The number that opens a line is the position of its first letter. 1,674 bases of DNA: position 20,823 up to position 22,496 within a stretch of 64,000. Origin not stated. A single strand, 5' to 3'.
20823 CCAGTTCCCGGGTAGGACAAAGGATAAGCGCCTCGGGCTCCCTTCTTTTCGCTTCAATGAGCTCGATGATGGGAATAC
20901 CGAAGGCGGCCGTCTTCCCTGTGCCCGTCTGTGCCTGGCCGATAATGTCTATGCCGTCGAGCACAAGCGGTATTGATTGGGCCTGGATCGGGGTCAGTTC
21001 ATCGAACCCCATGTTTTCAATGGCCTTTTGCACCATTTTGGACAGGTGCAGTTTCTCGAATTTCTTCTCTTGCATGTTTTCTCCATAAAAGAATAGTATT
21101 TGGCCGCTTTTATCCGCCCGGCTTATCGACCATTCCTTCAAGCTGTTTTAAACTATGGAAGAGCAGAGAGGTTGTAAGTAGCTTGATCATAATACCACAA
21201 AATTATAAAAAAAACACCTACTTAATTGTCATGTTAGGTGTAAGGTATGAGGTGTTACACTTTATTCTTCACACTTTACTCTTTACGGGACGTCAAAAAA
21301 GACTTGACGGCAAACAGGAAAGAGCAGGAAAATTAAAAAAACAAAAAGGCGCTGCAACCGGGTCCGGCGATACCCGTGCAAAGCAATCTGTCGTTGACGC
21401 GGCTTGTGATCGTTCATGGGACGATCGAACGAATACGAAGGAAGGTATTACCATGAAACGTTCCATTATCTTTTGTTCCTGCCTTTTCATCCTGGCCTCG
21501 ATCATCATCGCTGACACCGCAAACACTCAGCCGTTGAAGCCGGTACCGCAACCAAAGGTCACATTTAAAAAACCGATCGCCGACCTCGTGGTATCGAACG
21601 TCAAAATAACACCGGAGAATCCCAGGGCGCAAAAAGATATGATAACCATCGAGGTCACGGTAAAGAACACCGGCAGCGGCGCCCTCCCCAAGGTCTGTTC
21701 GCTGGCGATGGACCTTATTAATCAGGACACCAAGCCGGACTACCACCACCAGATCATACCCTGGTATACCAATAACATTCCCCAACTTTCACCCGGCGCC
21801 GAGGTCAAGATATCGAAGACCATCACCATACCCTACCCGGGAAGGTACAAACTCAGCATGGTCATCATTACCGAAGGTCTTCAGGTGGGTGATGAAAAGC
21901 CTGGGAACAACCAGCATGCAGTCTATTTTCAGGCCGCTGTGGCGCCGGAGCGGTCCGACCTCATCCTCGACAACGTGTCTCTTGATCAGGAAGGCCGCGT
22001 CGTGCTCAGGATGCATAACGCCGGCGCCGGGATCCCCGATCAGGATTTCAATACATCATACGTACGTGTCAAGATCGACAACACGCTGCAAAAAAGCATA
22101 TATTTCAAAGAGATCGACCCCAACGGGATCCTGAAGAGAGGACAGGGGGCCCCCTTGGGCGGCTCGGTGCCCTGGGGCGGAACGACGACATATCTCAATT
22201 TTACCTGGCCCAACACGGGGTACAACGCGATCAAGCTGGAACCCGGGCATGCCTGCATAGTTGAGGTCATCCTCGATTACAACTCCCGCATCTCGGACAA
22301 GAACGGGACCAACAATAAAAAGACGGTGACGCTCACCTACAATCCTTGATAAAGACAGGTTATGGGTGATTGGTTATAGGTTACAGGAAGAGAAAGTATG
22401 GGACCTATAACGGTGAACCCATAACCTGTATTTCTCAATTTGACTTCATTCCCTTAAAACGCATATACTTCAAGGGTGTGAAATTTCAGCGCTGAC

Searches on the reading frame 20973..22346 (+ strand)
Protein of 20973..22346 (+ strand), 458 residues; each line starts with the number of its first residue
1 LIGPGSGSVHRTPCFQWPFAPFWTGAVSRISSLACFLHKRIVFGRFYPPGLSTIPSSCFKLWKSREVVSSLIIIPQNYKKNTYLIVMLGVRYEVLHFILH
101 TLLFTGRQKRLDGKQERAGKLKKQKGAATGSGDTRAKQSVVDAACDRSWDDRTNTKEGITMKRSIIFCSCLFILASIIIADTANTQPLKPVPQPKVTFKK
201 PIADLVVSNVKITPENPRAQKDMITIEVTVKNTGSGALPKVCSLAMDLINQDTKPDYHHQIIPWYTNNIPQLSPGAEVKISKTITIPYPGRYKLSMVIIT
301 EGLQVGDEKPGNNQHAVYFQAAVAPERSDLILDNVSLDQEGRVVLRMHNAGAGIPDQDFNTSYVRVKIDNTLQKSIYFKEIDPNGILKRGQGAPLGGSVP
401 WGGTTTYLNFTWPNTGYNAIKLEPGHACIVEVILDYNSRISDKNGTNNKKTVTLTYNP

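Call 29: search_protein_families(library=ncbifam, proteins=[window:20973-22346:+], max_evalue=0.00001)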
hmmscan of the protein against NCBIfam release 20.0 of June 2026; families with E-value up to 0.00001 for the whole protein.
window:20973-22346:+ (458 aa): 0 families

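Call 78: search_protein_families(library=pfam, proteins=[window:20973-22346:+], max_evalue=0.0001)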
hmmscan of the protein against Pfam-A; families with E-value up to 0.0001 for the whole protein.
window:20973-22346:+ (458 aa): 1 family
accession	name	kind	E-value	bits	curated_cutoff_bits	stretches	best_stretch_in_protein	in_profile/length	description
PF07705.17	CARDB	-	1.4e-09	38.5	22.7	1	203-314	2-98/101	CARDB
